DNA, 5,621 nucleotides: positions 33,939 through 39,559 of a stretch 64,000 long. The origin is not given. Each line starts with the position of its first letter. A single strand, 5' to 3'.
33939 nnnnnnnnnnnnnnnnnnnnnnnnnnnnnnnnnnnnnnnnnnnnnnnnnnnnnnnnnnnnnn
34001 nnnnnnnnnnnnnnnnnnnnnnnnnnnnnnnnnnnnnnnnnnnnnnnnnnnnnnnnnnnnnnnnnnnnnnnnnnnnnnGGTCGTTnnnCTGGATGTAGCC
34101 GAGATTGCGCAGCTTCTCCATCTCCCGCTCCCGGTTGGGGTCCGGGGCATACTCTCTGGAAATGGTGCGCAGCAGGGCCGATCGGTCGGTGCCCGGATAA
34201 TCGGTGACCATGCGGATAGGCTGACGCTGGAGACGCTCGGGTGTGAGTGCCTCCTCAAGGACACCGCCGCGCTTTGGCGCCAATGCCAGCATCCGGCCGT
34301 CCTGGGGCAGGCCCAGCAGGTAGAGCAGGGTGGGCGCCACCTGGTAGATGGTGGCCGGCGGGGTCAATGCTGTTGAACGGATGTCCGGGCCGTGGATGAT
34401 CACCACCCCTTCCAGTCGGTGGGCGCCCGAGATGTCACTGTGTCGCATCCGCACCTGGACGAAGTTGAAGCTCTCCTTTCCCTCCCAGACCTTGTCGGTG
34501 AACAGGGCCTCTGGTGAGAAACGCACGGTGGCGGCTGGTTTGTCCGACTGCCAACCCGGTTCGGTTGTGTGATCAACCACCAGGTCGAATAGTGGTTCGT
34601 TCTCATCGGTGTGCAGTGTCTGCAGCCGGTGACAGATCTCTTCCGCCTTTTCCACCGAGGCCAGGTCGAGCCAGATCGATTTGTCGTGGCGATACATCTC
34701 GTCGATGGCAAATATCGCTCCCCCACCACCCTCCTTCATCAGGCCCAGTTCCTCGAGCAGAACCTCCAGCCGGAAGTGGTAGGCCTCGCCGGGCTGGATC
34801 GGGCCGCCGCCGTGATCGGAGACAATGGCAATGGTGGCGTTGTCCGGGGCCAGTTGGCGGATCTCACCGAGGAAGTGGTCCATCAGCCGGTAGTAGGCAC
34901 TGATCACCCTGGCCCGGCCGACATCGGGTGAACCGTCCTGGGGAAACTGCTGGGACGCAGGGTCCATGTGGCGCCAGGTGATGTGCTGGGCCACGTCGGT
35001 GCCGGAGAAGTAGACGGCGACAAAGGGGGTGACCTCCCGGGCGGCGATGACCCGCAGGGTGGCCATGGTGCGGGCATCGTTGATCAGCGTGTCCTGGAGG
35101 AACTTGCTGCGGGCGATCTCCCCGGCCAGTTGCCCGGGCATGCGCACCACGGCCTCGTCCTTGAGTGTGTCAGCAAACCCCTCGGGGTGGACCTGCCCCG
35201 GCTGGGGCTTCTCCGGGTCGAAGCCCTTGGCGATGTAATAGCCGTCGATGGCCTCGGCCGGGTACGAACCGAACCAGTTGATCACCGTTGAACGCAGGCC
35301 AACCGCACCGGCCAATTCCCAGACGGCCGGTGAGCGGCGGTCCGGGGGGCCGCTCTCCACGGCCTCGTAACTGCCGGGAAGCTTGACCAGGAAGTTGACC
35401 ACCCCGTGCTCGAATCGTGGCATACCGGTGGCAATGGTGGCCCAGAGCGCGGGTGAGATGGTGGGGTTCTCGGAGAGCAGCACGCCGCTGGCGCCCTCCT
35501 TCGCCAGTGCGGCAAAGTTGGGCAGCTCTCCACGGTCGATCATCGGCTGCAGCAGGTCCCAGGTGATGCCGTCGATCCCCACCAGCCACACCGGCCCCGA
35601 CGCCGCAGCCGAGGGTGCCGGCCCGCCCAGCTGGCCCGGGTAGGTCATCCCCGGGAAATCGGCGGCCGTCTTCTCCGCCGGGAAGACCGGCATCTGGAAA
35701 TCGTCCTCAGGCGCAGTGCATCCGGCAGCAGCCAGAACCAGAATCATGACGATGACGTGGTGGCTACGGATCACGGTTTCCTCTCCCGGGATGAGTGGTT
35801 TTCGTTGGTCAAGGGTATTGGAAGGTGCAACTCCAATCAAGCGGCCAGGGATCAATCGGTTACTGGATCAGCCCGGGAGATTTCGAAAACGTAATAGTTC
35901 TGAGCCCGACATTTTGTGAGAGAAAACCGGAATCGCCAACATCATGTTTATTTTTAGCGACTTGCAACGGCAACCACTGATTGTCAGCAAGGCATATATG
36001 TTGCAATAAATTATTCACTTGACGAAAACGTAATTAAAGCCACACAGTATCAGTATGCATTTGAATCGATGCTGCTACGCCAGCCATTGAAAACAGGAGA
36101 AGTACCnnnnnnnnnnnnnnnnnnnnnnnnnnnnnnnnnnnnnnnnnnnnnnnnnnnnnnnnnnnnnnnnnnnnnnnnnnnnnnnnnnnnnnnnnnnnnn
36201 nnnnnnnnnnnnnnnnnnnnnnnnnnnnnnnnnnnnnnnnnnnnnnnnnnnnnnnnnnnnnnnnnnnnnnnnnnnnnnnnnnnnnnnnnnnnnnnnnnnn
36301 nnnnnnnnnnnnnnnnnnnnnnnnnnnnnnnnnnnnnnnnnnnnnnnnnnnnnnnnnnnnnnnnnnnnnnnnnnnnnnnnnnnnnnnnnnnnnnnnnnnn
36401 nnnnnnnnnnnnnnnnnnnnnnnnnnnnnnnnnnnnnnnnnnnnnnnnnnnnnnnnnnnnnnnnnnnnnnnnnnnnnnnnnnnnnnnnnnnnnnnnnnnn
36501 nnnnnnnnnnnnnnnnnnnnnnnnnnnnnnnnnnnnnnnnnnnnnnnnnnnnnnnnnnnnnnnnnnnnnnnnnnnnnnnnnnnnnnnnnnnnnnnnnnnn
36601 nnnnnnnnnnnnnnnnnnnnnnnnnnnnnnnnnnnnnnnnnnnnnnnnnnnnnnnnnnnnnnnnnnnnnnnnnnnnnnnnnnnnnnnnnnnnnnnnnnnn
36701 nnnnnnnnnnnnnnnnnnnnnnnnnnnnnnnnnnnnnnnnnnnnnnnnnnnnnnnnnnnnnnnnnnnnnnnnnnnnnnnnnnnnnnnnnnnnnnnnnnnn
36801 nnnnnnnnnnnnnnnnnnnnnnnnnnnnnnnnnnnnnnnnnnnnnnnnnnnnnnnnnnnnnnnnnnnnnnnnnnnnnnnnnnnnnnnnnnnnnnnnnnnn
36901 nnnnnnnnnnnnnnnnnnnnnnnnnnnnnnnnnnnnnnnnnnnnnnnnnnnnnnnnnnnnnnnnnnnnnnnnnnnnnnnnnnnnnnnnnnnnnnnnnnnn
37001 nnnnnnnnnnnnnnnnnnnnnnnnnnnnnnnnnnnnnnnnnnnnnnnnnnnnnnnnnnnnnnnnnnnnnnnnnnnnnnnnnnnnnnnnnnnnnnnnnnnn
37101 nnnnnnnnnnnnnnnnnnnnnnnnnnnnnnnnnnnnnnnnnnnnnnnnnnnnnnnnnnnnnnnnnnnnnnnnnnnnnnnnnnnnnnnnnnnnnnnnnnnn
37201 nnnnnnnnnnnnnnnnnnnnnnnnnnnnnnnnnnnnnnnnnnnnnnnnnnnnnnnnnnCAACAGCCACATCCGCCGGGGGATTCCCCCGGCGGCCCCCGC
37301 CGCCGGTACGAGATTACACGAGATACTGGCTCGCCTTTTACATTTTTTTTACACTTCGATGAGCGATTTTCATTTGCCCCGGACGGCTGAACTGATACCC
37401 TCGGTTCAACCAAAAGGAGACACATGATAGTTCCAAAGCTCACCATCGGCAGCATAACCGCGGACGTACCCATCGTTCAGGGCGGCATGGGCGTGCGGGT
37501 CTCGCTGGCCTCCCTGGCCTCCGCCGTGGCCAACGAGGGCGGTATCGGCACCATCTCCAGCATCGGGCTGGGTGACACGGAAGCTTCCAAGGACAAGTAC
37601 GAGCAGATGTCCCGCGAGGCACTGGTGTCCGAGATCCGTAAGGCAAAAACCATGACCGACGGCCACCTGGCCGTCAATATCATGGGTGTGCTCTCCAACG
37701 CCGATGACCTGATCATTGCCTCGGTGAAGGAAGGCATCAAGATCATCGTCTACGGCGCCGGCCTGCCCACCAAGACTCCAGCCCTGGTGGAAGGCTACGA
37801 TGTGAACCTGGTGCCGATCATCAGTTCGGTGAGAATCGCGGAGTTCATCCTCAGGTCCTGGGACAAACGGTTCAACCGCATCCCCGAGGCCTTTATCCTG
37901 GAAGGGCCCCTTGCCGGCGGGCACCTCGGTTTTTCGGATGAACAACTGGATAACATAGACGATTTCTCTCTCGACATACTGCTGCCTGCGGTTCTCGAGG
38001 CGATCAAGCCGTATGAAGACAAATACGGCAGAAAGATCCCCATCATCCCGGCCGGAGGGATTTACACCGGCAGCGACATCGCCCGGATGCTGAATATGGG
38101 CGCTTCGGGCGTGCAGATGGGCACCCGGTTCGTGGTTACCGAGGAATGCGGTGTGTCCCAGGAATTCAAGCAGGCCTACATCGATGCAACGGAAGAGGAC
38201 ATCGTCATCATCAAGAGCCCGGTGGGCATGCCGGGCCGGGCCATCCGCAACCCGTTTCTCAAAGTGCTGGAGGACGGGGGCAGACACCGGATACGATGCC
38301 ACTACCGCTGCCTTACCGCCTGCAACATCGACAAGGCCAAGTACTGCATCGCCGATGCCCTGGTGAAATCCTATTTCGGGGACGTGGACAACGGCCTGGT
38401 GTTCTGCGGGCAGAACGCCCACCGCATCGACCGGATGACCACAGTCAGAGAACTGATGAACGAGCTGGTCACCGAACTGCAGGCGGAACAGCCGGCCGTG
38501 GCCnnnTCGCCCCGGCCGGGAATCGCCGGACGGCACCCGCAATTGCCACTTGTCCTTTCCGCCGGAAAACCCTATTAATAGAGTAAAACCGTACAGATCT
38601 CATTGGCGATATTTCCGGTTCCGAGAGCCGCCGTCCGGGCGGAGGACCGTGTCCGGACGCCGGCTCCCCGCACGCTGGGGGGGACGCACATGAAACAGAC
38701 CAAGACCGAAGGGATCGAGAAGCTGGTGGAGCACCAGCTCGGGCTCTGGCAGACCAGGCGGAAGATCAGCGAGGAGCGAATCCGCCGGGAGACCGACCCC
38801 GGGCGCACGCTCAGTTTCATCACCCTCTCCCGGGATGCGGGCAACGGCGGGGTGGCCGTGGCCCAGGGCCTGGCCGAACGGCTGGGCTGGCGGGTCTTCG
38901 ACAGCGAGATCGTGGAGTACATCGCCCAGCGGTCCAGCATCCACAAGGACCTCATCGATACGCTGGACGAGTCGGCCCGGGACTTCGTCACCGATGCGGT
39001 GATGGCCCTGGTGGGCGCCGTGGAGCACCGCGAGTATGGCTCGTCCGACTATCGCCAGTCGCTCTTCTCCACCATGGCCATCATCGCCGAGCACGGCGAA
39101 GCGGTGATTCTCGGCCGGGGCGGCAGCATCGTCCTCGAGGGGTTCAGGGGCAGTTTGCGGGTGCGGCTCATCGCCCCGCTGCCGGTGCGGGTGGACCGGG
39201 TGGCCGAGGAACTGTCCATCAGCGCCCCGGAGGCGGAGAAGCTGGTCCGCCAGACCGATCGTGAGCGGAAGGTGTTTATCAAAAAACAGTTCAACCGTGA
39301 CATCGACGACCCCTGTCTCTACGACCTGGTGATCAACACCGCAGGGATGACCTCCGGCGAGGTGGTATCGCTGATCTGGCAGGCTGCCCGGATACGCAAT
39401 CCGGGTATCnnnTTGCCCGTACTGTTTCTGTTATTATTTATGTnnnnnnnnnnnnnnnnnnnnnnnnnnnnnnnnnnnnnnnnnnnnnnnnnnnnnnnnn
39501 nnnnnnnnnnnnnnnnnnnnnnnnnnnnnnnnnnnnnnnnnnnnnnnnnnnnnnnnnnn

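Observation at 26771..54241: One ~335-aa C-terminal propeller-like module (five DxDxDG loops) grafted onto four unrelated secreted proteins, plus a fragment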

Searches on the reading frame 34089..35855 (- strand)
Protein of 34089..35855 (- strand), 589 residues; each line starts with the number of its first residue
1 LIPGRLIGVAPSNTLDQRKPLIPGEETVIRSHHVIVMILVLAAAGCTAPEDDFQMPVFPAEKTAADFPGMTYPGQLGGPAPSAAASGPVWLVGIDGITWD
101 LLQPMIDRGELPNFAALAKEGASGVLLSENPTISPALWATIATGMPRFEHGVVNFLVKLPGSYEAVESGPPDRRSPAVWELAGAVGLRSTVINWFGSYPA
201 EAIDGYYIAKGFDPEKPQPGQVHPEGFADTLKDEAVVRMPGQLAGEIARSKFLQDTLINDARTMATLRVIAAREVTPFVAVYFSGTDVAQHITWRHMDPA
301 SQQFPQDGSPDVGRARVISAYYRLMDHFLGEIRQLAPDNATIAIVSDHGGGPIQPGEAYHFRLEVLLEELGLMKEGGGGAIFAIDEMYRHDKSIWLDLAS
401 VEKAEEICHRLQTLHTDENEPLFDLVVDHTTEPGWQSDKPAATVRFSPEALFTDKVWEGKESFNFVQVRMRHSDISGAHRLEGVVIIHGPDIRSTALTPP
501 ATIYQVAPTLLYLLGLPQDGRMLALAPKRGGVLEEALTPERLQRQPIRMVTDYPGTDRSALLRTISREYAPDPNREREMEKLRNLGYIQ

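Call 14: search_protein_families(library=pfam, proteins=[window:34089-35855:-], max_evalue=0.001)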
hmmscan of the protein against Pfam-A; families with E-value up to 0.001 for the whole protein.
window:34089-35855:- (589 aa): 1 family
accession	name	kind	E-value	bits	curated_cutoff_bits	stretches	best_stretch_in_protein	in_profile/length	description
PF01663.27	Phosphodiest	-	1.5e-31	110.7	23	1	91-401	3-275/342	Type I phosphodiesterase / nucleotide pyrophosphatase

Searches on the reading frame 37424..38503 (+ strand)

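Call 14: search_protein_families(library=pfam, proteins=[window:37424-38503:+], max_evalue=0.001)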
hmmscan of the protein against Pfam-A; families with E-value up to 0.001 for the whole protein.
window:37424-38503:+ (360 aa): 5 families
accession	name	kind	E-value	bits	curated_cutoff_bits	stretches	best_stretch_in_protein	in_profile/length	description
PF03060.21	NMO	-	9.6e-56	190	28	1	10-351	7-331/331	Nitronate monooxygenase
PF00478.31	IMPDH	-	1.6e-07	31.1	25.6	1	189-245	195-248/345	IMP dehydrogenase / GMP reductase domain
PF01180.27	DHO_dh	-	8.9e-07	28.8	27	1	191-240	227-276/291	Dihydroorotate dehydrogenase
PF01070.24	FMN_dh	-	5.8e-06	26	24.9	1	188-239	257-308/350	FMN-dependent dehydrogenase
PF01645.23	Glu_synthase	-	0.00047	19.9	20.4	1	198-245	269-316/369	Conserved region in glutamate synthase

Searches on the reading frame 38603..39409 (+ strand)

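Call 14: search_protein_families(library=pfam, proteins=[window:38603-39409:+], max_evalue=0.001)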
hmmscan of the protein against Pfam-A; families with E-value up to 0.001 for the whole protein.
window:38603-39409:+ (269 aa): 1 family
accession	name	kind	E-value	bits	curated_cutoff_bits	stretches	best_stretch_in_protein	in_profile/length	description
PF13189.12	Cytidylate_kin2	-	7.8e-40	137.3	28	1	73-246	2-174/176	Cytidylate kinase-like family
